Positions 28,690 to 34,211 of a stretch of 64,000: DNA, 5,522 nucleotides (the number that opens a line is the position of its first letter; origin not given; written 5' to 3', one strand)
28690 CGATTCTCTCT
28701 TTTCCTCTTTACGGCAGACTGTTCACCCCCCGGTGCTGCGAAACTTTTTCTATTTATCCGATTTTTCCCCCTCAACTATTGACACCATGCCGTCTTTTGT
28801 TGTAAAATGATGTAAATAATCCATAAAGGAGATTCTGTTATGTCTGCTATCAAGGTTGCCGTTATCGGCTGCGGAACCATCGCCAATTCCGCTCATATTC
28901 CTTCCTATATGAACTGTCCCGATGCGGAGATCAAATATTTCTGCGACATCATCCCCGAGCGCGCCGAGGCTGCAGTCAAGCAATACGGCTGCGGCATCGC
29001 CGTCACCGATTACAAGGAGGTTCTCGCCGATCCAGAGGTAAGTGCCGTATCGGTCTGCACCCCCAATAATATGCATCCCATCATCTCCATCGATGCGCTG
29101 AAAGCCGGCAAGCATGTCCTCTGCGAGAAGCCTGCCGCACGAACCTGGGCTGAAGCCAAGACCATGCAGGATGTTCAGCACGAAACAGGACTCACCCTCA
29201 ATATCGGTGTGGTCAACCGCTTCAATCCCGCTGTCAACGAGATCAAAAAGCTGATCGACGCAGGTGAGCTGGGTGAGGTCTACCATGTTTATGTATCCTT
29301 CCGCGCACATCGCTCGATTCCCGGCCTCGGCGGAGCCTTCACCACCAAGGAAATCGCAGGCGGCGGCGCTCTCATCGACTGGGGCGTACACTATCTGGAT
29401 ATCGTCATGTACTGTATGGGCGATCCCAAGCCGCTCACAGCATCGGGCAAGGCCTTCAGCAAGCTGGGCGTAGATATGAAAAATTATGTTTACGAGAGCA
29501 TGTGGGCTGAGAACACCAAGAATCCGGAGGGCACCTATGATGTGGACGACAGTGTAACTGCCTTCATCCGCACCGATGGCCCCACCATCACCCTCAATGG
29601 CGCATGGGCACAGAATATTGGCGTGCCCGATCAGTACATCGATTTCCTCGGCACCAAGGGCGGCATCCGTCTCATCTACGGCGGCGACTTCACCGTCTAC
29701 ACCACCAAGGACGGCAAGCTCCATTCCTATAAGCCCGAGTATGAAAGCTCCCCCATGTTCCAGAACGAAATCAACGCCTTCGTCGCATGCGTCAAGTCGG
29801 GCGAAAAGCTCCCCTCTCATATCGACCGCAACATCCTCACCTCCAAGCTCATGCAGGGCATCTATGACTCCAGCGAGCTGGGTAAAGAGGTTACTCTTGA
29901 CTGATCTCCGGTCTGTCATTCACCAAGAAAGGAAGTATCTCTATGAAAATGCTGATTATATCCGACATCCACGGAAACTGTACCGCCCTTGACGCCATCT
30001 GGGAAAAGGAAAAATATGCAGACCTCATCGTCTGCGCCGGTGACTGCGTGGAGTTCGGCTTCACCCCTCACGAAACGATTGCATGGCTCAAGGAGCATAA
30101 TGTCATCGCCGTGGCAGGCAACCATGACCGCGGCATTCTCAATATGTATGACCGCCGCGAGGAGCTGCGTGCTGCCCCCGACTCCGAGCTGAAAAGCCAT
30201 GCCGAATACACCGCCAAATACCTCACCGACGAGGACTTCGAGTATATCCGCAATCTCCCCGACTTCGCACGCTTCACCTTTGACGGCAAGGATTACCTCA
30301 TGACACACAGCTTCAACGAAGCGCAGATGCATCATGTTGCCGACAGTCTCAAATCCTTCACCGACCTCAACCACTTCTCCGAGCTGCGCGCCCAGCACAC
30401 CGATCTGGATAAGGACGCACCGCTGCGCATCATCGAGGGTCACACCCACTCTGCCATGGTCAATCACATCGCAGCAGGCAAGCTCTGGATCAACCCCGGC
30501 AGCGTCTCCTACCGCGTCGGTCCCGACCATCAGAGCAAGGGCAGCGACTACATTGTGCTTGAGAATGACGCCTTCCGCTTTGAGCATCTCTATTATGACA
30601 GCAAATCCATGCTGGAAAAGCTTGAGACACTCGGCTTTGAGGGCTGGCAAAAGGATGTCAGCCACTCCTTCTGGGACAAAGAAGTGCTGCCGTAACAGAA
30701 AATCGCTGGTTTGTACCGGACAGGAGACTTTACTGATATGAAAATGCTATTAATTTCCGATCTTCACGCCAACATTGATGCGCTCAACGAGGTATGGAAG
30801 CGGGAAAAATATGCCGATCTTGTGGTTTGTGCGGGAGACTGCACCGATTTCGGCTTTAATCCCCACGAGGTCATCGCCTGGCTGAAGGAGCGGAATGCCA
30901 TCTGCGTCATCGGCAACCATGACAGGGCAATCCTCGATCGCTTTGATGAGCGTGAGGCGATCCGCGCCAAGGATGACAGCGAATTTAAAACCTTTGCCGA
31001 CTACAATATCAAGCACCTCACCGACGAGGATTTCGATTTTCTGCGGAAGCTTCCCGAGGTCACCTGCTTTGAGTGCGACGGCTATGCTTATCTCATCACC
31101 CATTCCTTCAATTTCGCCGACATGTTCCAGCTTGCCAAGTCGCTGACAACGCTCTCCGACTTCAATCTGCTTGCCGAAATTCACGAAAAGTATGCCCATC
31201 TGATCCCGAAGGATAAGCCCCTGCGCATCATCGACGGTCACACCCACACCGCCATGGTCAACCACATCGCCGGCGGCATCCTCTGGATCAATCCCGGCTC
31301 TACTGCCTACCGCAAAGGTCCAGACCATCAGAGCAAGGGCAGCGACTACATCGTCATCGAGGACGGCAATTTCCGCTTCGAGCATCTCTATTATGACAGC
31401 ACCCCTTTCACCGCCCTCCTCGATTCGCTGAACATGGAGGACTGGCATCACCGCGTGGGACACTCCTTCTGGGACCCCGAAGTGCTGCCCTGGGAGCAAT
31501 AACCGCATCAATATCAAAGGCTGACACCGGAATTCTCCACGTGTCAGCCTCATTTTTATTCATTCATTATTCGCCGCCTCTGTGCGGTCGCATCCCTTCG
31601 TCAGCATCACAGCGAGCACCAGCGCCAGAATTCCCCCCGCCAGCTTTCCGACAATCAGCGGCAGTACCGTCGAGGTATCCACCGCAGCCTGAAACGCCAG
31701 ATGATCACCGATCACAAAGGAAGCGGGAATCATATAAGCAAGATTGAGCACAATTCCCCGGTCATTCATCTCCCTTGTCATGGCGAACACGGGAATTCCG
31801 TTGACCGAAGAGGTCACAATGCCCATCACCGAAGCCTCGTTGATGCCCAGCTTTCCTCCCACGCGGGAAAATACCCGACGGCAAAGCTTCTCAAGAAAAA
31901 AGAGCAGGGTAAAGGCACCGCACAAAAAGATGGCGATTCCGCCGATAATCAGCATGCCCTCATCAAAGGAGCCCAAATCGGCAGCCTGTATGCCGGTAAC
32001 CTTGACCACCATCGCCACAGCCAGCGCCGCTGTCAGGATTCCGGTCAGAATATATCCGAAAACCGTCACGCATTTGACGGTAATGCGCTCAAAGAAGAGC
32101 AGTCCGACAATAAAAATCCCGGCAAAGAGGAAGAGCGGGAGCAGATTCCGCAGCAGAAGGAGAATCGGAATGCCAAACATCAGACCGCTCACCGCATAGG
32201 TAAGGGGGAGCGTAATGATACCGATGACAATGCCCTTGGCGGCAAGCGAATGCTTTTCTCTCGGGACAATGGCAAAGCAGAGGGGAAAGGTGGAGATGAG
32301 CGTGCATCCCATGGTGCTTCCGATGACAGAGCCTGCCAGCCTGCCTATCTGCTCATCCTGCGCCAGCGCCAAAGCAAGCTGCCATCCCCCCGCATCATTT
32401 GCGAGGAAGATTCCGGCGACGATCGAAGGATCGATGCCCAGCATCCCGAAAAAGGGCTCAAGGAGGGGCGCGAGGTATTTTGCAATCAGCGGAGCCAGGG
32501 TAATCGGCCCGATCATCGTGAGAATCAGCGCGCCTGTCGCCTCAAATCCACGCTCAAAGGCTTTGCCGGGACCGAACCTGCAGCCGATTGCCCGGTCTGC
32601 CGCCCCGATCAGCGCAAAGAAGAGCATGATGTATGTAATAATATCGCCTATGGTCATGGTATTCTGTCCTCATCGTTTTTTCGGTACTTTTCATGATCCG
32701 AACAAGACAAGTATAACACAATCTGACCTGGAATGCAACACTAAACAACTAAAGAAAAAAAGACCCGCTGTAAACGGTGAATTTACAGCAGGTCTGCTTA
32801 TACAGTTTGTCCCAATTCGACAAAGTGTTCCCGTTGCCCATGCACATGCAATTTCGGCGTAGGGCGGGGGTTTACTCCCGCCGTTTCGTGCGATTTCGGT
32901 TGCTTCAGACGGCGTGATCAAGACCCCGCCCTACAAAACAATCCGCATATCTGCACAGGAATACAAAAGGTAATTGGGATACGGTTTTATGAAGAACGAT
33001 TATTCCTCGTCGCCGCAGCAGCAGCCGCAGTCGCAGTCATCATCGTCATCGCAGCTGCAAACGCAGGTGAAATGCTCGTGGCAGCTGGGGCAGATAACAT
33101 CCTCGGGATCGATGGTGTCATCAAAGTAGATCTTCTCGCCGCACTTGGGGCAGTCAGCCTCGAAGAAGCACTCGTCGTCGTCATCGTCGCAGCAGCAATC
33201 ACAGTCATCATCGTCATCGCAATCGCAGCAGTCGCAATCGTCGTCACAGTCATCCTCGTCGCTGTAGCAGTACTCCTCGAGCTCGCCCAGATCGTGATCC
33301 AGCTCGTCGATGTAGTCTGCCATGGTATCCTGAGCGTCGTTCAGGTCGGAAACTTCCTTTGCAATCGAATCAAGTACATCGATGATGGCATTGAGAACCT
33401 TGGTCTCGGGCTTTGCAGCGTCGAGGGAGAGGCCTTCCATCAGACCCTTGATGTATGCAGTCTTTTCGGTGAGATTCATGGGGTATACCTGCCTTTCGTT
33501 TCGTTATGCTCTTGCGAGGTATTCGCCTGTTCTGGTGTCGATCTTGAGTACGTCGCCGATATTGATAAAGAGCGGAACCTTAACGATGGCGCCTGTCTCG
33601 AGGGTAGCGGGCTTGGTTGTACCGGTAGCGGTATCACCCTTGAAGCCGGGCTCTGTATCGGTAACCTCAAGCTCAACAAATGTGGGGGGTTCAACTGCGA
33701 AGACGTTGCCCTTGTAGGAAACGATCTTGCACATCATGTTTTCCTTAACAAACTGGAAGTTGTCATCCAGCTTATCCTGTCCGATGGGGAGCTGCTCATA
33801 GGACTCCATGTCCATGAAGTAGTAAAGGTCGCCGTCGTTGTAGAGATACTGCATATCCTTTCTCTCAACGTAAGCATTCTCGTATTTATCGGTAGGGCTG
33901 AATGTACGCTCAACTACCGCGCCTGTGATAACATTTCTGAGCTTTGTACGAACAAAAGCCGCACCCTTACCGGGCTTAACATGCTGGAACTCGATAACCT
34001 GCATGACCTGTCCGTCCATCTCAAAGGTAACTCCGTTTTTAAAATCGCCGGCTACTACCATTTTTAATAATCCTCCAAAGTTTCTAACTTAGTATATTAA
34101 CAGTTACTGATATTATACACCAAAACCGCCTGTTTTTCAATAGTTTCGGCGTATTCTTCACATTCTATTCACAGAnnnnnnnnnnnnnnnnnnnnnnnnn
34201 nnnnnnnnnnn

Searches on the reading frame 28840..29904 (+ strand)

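Call 43: search_protein_families(library=pfam, proteins=[window:28840-29904:+], max_evalue=0.00001)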
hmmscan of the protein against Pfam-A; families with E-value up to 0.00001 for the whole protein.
window:28840-29904:+ (354 aa): 3 families
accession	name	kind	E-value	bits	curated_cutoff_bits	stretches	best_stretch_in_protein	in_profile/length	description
PF01408.29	GFO_IDH_MocA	-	6.7e-28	98.2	24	1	4-122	1-118/120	Oxidoreductase family, NAD-binding Rossmann fold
PF22725.1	GFO_IDH_MocA_C3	-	3.4e-21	76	27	1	133-277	2-124/124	GFO/IDH/MocA C-terminal domain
PF02894.22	GFO_IDH_MocA_C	-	1.8e-10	41.4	22.9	1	136-353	1-218/218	Oxidoreductase family, C-terminal alpha/beta domain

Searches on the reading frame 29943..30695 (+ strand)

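Call 43: search_protein_families(library=pfam, proteins=[window:29943-30695:+], max_evalue=0.00001)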
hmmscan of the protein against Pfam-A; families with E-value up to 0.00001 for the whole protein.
window:29943-30695:+ (250 aa): 2 families
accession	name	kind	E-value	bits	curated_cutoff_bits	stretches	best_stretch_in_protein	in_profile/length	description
PF12850.12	Metallophos_2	-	3.3e-21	76.3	27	1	1-197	1-144/154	Calcineurin-like phosphoesterase superfamily domain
PF00149.33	Metallophos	-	1.1e-12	49.3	21.5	1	1-170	1-158/191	Calcineurin-like phosphoesterase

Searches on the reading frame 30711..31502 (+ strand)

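Call 43: search_protein_families(library=pfam, proteins=[window:30711-31502:+], max_evalue=0.00001)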
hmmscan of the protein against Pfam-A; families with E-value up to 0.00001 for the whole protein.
window:30711-31502:+ (263 aa): 2 families
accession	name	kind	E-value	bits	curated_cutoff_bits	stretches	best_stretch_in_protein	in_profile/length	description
PF12850.12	Metallophos_2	-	1.2e-18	68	27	1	10-206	1-143/154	Calcineurin-like phosphoesterase superfamily domain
PF00149.33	Metallophos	-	3e-12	47.8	21.5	1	10-181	1-159/191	Calcineurin-like phosphoesterase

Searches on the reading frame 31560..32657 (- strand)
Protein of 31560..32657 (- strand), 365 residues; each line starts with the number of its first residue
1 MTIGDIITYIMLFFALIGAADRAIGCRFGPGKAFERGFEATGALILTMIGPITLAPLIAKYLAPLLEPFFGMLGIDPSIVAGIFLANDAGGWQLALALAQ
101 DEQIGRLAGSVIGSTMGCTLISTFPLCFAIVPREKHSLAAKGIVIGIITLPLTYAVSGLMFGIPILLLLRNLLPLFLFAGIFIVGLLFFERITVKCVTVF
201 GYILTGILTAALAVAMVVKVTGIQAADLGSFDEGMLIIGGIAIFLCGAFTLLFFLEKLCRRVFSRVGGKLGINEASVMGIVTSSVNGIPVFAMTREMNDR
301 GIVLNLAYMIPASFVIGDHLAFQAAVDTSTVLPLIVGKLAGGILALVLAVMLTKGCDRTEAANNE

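Call 43: search_protein_families(library=pfam, proteins=[window:31560-32657:-], max_evalue=0.00001)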
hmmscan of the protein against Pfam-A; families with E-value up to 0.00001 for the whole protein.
window:31560-32657:- (365 aa): 1 family
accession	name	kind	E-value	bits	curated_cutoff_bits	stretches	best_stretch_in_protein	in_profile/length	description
PF04346.18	EutH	-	9.3e-101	338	25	1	3-352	1-351/351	Ethanolamine utilisation protein, EutH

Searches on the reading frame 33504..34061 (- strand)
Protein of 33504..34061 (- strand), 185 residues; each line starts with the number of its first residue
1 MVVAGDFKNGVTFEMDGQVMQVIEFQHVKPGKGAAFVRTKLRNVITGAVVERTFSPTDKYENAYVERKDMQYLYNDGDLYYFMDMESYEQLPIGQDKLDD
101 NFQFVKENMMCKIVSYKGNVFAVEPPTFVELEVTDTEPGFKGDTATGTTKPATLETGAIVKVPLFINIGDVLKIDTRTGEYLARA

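Call 43: search_protein_families(library=pfam, proteins=[window:33504-34061:-], max_evalue=0.00001)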
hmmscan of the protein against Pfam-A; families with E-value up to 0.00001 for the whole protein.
window:33504-34061:- (185 aa): 3 families
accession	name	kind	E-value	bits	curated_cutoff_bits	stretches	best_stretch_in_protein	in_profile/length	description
PF09285.17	Elong-fact-P_C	-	9.5e-29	99.3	25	1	129-184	1-56/56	Elongation factor P, C-terminal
PF08207.18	EFP_N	-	9.3e-28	96.5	23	1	4-59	2-57/58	Elongation factor P (EF-P) KOW-like domain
PF01132.26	EFP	-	4e-22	78.4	27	1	68-120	1-53/54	Elongation factor P (EF-P) OB domain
